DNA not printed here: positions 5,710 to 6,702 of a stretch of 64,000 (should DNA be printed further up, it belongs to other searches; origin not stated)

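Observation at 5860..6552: Hexapeptide-repeat (beta-helix) protein encoded by about 23 tandem 18-bp DNA repeats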

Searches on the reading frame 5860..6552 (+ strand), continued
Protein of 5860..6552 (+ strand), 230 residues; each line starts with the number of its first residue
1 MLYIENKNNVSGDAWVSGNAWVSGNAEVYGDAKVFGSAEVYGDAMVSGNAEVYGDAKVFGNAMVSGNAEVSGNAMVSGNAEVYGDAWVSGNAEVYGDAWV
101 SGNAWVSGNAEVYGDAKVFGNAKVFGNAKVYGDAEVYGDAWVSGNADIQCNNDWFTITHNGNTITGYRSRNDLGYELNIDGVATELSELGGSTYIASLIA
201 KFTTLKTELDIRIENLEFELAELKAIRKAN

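Call 36: fold_search(model_id=the predicted structure, library=pdb)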
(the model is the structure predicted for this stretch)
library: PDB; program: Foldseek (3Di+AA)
matches with E <= 10: 189; with E <= 0.001: 0
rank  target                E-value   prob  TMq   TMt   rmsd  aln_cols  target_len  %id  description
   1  7muq_AM               4.1e-01  0.06  0.17  0.18  12.8       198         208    9  Reconstruction of the Legionella pneumophila Dot/Icm T4SS 3DVA Map 1 (released 2021-10-06)
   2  1vjn_B                4.4e-01  0.08  0.10  0.11   9.8        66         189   17  Crystal structure of a putative zn-dependent hydrolase of the metallo-beta-lactamase superfamily (tm0207) from thermot (released 2004-03-16)
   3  6n2b_A                5.3e-01  0.12  0.24  0.18  10.9       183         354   16  The Crystal Structure of Caldicellulosiruptor kristjanssonii Tapirin C-terminal domain (released 2018-12-19)
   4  5z0j_B                5.6e-01  0.38  0.12  0.32   3.4        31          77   32  Crystal structure of copper-bound tyrosinase from Streptomyces castaneoglobisporus in complex with the caddie protein  (released 2018-12-26)
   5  1wx5_D                5.6e-01  0.35  0.12  0.33   3.4        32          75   31  Crystal Structure of the copper-free Streptomyces castaneoglobisporus tyrosinase complexed with a caddie protein in th (released 2006-01-31)
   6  8vl4_MODEL_1_A        7.2e-01  0.23  0.16  0.32   8.8        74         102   16  Solution NMR Structure of de novo design protein 312 parent (released 2024-08-07)
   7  5awf_A                8.1e-01  0.05  0.20  0.14  12.9       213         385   10  Crystal structure of SufB-SufC-SufD complex from Escherichia coli (released 2015-11-11)
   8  7y5s_A                8.7e-01  0.03  0.20  0.12  13.4       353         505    6  CryoEM structure of Klebsiella phage Kp7 type I tail fiber gp51 in vitro (released 2023-06-21)
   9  4ihf_A                1.0e+00  0.04  0.19  0.15  14.3       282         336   13  Chasing Acyl Carrier Protein Through a Catalytic Cycle of Lipid A Production (released 2013-11-13)
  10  6n2b_B                1.2e+00  0.13  0.29  0.22   8.8       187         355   19  The Crystal Structure of Caldicellulosiruptor kristjanssonii Tapirin C-terminal domain (released 2018-12-19)
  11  4z06_A                1.3e+00  0.05  0.21  0.24  12.1       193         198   11  C. bescii Family 3 pectate lyase double mutant K108A/R133A in complex with ALPHA-D-GALACTOPYRANURONIC ACID (released 2015-12-23)
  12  3t9g_A                1.3e+00  0.04  0.20  0.22  11.9       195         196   13  The crystal structure of family 3 pectate lyase from Caldicellulosiruptor bescii (released 2012-05-09)
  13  4yz0_A                1.3e+00  0.13  0.31  0.35   9.5       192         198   12  C. bescii Family 3 pectate lyase double mutant K108A/E39Q in complex with trigalacturonic acid (released 2015-12-23)
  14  5awg_E                1.3e+00  0.03  0.18  0.13  14.3       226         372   12  Crystal structure of Hg-bound SufB-SufC-SufD complex from Escherichia coli (released 2015-11-11)
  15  2psb                  1.4e+00  0.09  0.12  0.10   5.8        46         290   20  Crystal structure of YerB protein from Bacillus subtilis. NorthEast Structural Genomics target SR586 (released 2007-05-15)
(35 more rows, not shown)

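Call 55: search_protein_families(library=ncbifam, proteins=[window:5860-6549:+, P0047, P0001, P0004], max_evalue=0.01)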
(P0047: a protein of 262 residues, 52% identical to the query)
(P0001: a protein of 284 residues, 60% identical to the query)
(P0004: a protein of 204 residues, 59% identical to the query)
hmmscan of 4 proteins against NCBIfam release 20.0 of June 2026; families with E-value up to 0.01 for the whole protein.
window:5860-6549:+ (230 aa): 8 families
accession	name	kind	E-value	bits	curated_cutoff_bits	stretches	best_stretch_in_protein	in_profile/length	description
NF040481.1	YdcK_fam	equivalog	2.6e-12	46.3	350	2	3-97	181-280/326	YdcK family protein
NF052502.1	man1P_GTase_Rv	exception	0.0001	21.3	440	0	18-77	245-302/352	mannose-1-phosphate guanylyltransferase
NF010936.0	PRK14356.1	equivalog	0.00054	19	666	1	21-153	265-392/456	bifunctional UDP-N-acetylglucosamine diphosphorylase/glucosamine-1-phosphate N-acetyltransferase GlmU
TIGR03992.1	Arch_glmU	subfamily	0.0022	17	292.1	0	71-130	234-293/393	bifunctional sugar-1-phosphate nucleotidylyltransferase/acetyltransferase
TIGR03991.1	alt_bact_glmU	hypoth_equivalog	0.0055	16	225.3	0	52-90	204-242/394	UDP-N-acetylglucosamine diphosphorylase/glucosamine-1-phosphate N-acetyltransferase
TIGR03570.1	NeuD_NnaD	subfamily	0.0064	16.1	160.8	0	44-127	94-177/202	NeuD/PglB/VioB family sugar acetyltransferase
NF002060.0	PRK00892.1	subfamily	0.0064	15.6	207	0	56-130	108-182/345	UDP-3-O-(3-hydroxymyristoyl)glucosamine N-acyltransferase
TIGR01852.1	lipid_A_lpxA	equivalog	0.0074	15.6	231.05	0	86-144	5-63/254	acyl-ACP--UDP-N-acetylglucosamine O-acyltransferase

P0047 (262 aa): 12 families
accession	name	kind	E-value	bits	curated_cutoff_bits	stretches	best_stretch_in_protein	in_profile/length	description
NF040481.1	YdcK_fam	equivalog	8.7e-26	90.6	350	2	17-131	25-138/326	YdcK family protein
TIGR03570.1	NeuD_NnaD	subfamily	2.5e-06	27.2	160.8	1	51-119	106-174/202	NeuD/PglB/VioB family sugar acetyltransferase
NF052502.1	man1P_GTase_Rv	exception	6.1e-06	25.3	440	1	37-131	233-324/352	mannose-1-phosphate guanylyltransferase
NF002060.0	PRK00892.1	subfamily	3e-05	23.3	207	0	53-100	254-301/345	UDP-3-O-(3-hydroxymyristoyl)glucosamine N-acyltransferase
TIGR03992.1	Arch_glmU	subfamily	4.2e-05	22.6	292.1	0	71-122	239-290/393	bifunctional sugar-1-phosphate nucleotidylyltransferase/acetyltransferase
NF010936.0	PRK14356.1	equivalog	6.5e-05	22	666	0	154-224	265-333/456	bifunctional UDP-N-acetylglucosamine diphosphorylase/glucosamine-1-phosphate N-acetyltransferase GlmU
NF003657.0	PRK05289.1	equivalog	0.00069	18.8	226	0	55-114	117-176/264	acyl-ACP--UDP-N-acetylglucosamine O-acyltransferase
TIGR01852.1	lipid_A_lpxA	equivalog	0.0024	17.2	231.05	0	66-118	2-54/254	acyl-ACP--UDP-N-acetylglucosamine O-acyltransferase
TIGR03991.1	alt_bact_glmU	hypoth_equivalog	0.0025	17.2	225.3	0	79-119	200-240/394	UDP-N-acetylglucosamine diphosphorylase/glucosamine-1-phosphate N-acetyltransferase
NF041874.1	EPS_EpsC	equivalog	0.0026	17.5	150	0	110-173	87-152/168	serine O-acetyltransferase EpsC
NF007537.0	PRK10148.1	equivalog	0.0028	18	122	0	134-198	40-107/147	VOC family metalloprotein YjdN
TIGR01172.1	cysE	equivalog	0.0073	16.3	210.65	0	64-95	115-146/162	serine O-acetyltransferase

P0001 (284 aa): 12 families
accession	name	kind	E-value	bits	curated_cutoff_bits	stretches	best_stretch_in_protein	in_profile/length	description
NF040481.1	YdcK_fam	equivalog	7.5e-25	87.5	350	2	22-205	24-210/326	YdcK family protein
NF010936.0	PRK14356.1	equivalog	1.7e-06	27.3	666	0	129-205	262-336/456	bifunctional UDP-N-acetylglucosamine diphosphorylase/glucosamine-1-phosphate N-acetyltransferase GlmU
TIGR03570.1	NeuD_NnaD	subfamily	5.6e-06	26.1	160.8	1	59-153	94-188/202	NeuD/PglB/VioB family sugar acetyltransferase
NF052502.1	man1P_GTase_Rv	exception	6.3e-06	25.3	440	1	62-163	244-342/352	mannose-1-phosphate guanylyltransferase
NF002060.0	PRK00892.1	subfamily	6.7e-06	25.4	207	0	127-203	104-180/345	UDP-3-O-(3-hydroxymyristoyl)glucosamine N-acyltransferase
TIGR03992.1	Arch_glmU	subfamily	9.1e-05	21.5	292.1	0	102-144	238-280/393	bifunctional sugar-1-phosphate nucleotidylyltransferase/acetyltransferase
NF003657.0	PRK05289.1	equivalog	9.4e-05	21.6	226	1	82-143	124-185/264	acyl-ACP--UDP-N-acetylglucosamine O-acyltransferase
NF040677.1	wall_bind_EntC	exception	0.00012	21.1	770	1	64-191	173-300/422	cell wall-binding protein EntC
TIGR01852.1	lipid_A_lpxA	equivalog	0.00013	21.3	231.05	1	88-144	125-181/254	acyl-ACP--UDP-N-acetylglucosamine O-acyltransferase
NF040874.1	blaPJM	exception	0.00031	20.4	630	0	190-242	43-94/301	PJM family subclass B3 metallo-beta-lactamase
TIGR03991.1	alt_bact_glmU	hypoth_equivalog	0.00069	19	225.3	0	74-121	199-246/394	UDP-N-acetylglucosamine diphosphorylase/glucosamine-1-phosphate N-acetyltransferase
NF041874.1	EPS_EpsC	equivalog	0.0098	15.6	150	0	58-118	87-149/168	serine O-acetyltransferase EpsC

P0004 (204 aa): 5 families
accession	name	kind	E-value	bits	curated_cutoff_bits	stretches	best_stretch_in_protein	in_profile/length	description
NF040481.1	YdcK_fam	equivalog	2.9e-11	42.9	350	1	33-128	56-156/326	YdcK family protein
NF040510.1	avirulen_svx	equivalog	2.4e-07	29.8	625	1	14-119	464-565/601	Svx/AvrXca family virulence/avirulence protein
NF052502.1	man1P_GTase_Rv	exception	0.00034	19.6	440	1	9-110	244-342/352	mannose-1-phosphate guanylyltransferase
TIGR03570.1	NeuD_NnaD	subfamily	0.0015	18.2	160.8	0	50-118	108-176/202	NeuD/PglB/VioB family sugar acetyltransferase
TIGR03992.1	Arch_glmU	subfamily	0.0073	15.2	292.1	0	48-118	231-301/393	bifunctional sugar-1-phosphate nucleotidylyltransferase/acetyltransferase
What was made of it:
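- On YdcK family proper (NF040481 equivalog; PDB 2F9C): 46.3 bits against a cut-off of 350, and only profile positions 181-280 match (call 55).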

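Call 56: search_protein_families(library=padloc, proteins=[window:5860-6549:+, P0047], max_evalue=0.01)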
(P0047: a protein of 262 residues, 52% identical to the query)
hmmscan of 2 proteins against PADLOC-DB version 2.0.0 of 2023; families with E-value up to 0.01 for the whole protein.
window:5860-6549:+ (230 aa): 0 families

P0047 (262 aa): 0 families

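Call 89: search_dna_similar(query=window:5860-6549:+, collection=phages, mode=protein, max_evalue=1e-10, max_rows=40, rows=spread)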
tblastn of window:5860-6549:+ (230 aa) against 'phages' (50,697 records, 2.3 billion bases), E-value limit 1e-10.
Records with a match: 66; places in all: 182; records where one place covers at least 80% of the query: 5.
Best place of each record, by identity: 60-80% 7; <60% 59.
By first word of the organism name: Streptococcus 17; Liberibacter 12; Bacillus 10; Vibrio 5; Xanthomonas 4; Bacteroides 2; Aeromonas 2; Lactobacillus 2; Chryseobacterium 2; Mannheimia 2; and 8 more.
By host as written in the record: Vibrio breoganii 5; Bacillus pumilus GR8 4; Candidatus Liberibacter asiaticus UF506 4; - 3; Streptococcus thermophilus 3; Candidatus Liberibacter asiaticus 2; Lactobacillus fermentum 2; Xanthomonas citri 2; and 36 more.
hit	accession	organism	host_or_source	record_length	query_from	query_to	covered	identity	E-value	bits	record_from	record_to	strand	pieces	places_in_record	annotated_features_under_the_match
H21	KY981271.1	Curvibacter phage P26059A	Curvibacter sp. IMCC26059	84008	9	227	95%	52.7%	3e-50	302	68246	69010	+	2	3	putative acyltransferase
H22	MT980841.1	Ruminococcus phage phiRM10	[Ruminococcus] gnavus ATCC 29149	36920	9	219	92%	47.7%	3e-36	140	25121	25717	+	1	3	gp34: hypothetical protein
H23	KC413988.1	Streptococcus phage phiST1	Streptococcus suis ST1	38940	9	151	62%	67.8%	1e-42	159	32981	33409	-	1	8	hypothetical protein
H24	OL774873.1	Streptococcus phage MissD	Streptococcus mitis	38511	3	159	68%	58.8%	7e-19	168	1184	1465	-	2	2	putative transferase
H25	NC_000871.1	Streptococcus phage Sfi19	Streptococcus thermophilus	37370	3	205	88%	45.4%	3e-30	123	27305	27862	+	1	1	hypothetical protein (x2)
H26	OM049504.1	Acidovorax phage AP1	Paracidovorax oryzae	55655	3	168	72%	54.4%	6e-46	168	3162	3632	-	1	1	hypothetical protein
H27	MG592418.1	Vibrio phage 1.034.O._10N.261.46.B7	Vibrio breoganii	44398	3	168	72%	52.4%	6e-36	139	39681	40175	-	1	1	hypothetical protein | NVP1034O_CRISPR_spacer_4 | NVP1034O_CRISPR_spacer_1 | NVP1034O_CRISPR_spacer_3 | NVP1034O_CRISPR_spacer_2 | and 1 other names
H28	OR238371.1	Streptococcus phage SVep1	Streptococcus vestibularis SVE8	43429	3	160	69%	53.2%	5e-19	180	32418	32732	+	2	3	hypothetical protein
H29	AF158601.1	Streptococcus phage SFi18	-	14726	3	160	69%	52.5%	7e-32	127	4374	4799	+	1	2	gp229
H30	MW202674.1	Caudoviricetes sp.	Manatee Spring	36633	3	147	63%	56.6%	5e-18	160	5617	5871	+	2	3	putative acyltransferase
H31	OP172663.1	Bacteroides phage BF10P2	Bacteroides fragilis CSC10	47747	3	148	63%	54.5%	2e-17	164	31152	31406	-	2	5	hypothetical protein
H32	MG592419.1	Vibrio phage 1.034.X._10N.261.46.B7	Vibrio breoganii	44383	3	146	63%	55.0%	3e-32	197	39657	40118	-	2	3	hypothetical protein | NVP1034X_CRISPR_spacer_5 | NVP1034X_CRISPR_spacer_1 | NVP1034X_CRISPR_spacer_4 | NVP1034X_CRISPR_spacer_3 | and 1 other names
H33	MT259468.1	Aeromonas phage PS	Aeromonas salmonicida A567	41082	3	125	53%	64.2%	1e-33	133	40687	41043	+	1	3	none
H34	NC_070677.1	Streptococcus phage CHPC919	Streptococcus thermophilus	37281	18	160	62%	54.5%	2e-31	126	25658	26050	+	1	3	hypothetical protein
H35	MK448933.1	Streptococcus phage Javan420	Streptococcus phocae C-4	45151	11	144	58%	57.4%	4e-29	120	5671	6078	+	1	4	glycerol kinase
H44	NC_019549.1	Liberibacter phage SC1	Candidatus Liberibacter asiaticus UF506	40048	3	149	64%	47.7%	1e-19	93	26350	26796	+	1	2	hypothetical protein (x2)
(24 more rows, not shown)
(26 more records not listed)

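Call 90: get_annotated_region(hit=H25, flank=3500)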
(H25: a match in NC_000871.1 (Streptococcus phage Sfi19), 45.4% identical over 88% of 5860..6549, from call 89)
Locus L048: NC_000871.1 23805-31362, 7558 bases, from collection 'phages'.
description: Streptococcus phage Sfi19, complete genome.
organism: Streptococcus phage Sfi19 (NCBI taxid 2905685)
taxonomy: Viruses; Duplodnaviria; Heunggongvirae; Uroviricota; Caudoviricetes; Aliceevansviridae; Moineauvirus; Moineauvirus Sfi19
host: Streptococcus thermophilus; source: -; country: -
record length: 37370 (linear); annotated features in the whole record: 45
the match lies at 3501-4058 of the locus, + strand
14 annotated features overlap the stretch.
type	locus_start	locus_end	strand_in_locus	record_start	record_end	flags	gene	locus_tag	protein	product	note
CDS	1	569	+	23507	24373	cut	-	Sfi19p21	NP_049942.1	endolysin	orf287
CDS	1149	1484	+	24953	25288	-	-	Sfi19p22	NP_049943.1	hypothetical protein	orf111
CDS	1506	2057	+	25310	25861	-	-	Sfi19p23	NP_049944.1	anti-CRISPR protein AcrIIA6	orf183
CDS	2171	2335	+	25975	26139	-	-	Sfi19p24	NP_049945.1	hypothetical protein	orf54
CDS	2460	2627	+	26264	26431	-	-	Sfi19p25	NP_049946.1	hypothetical protein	orf88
CDS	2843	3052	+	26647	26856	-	-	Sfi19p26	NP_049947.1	putative cro repressor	orf69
CDS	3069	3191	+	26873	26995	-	-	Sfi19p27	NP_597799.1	hypothetical protein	Predicted by GeneMark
CDS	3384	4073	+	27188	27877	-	-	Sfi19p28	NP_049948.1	hypothetical protein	orf229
CDS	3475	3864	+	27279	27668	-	-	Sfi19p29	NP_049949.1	hypothetical protein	orf129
CDS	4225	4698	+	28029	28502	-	-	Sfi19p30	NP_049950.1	Mu Gam-like end protection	orf157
CDS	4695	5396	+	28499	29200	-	-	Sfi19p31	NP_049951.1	Sak4-like ssDNA annealing protein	orf233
CDS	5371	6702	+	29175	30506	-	-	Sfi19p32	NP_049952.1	DNA helicase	orf443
CDS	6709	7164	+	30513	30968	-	-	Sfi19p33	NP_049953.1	single strand DNA binding protein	orf151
CDS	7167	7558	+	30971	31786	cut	-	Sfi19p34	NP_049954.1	DNA polymerase/primase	orf271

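Call 91: get_annotated_region(hit=H44, flank=3500)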
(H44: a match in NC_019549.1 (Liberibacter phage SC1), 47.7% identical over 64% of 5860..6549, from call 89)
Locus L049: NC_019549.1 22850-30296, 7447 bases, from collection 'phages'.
description: Liberibacter phage SC1, complete genome.
organism: Liberibacter phage SC1 (NCBI taxid 941969)
taxonomy: Viruses; Duplodnaviria; Heunggongvirae; Uroviricota; Caudoviricetes
host: Candidatus Liberibacter asiaticus UF506; source: Citrus paradisi; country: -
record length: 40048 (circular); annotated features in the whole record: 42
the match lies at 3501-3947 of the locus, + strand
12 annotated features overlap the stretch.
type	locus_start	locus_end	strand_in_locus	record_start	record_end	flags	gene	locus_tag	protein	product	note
CDS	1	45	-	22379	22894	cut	-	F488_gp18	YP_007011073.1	terminase small subunit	putative phage terminase small subunit; pfam01527 superfamily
rep_origin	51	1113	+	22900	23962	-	-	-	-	-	-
CDS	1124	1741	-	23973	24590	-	-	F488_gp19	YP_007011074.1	transcriptional repressor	putative phage-related repressor protein C2; cd00093 superfamily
CDS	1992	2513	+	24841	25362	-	-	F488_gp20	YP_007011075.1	hypothetical protein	putative phage-related protein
CDS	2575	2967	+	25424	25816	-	-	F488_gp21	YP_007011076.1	hypothetical protein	putative phage-related protein; PRK08999 superfamily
CDS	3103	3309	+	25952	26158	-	-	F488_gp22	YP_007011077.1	hypothetical protein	putative phage-related UDP-glucuronosyltransferase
CDS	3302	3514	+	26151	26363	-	-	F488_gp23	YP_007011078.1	hypothetical protein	putative phage-related transferase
CDS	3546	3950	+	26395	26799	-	-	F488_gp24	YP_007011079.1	hypothetical protein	putative phage-related protein; COG1208 superfamily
CDS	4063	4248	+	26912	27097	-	-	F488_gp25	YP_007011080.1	anti-repressor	putative Bro-N family phage antirepressor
CDS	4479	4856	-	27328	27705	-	-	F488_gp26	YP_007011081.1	DUF1640 domain-containing protein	putative phage-related protein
CDS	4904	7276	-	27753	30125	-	-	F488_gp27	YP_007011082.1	DNA primase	pfam08706 superfamily; P4 family phage; plasmid primase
CDS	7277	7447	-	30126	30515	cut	-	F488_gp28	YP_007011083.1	hypothetical protein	putative phage-related protein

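Call 95: find_encoding_contigs(protein=P0047, flank=4000, max_places=2)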
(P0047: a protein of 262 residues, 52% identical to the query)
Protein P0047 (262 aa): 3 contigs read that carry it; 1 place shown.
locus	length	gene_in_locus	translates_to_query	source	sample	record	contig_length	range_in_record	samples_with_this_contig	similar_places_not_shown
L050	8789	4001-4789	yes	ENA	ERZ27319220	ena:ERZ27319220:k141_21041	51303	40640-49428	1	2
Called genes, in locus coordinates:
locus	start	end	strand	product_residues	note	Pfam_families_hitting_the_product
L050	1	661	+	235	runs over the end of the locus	PF13560:HTH_31 (weak), PF01381:HTH_3, PF12844:HTH_19, PF00717:Peptidase_S24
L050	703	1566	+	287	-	-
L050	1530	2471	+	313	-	-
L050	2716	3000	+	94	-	-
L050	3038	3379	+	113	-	-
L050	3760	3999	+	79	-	-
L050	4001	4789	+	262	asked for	PF04519:Bactofilin (faint), PF18836:B_solenoid_ydck (faint)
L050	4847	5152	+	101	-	-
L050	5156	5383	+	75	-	-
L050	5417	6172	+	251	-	PF03837:RecT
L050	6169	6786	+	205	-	PF09588:YqaJ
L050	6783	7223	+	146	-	PF00436:SSB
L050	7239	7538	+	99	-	-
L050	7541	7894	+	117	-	-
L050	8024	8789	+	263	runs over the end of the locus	PF00145:DNA_methylase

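Call 96: find_encoding_contigs(protein=P0020, flank=4000, max_places=2)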
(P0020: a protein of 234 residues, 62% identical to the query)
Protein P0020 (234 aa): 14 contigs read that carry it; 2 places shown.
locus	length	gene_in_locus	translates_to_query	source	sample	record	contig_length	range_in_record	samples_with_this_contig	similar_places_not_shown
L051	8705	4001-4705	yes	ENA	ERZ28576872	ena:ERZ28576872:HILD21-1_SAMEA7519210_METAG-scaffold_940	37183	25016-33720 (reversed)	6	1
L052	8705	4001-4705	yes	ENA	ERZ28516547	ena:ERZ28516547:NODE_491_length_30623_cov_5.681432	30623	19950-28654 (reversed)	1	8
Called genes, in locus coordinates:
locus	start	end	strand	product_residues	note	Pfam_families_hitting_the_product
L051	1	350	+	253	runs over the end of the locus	PF08346:AntA, PF03374:ANT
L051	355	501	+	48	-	-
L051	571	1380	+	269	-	-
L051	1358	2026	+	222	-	-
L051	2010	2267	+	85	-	-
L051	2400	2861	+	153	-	PF05565:Sipho_Gp157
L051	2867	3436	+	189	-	PF04404:ERF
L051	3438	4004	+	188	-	-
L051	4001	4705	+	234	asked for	PF04519:Bactofilin (faint), PF18836:B_solenoid_ydck (faint)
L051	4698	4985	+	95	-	-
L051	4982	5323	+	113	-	PF06356:DUF1064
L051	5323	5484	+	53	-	-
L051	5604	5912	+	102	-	-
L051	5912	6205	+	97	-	-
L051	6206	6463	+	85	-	-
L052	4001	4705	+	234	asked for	PF04519:Bactofilin (faint), PF18836:B_solenoid_ydck (faint)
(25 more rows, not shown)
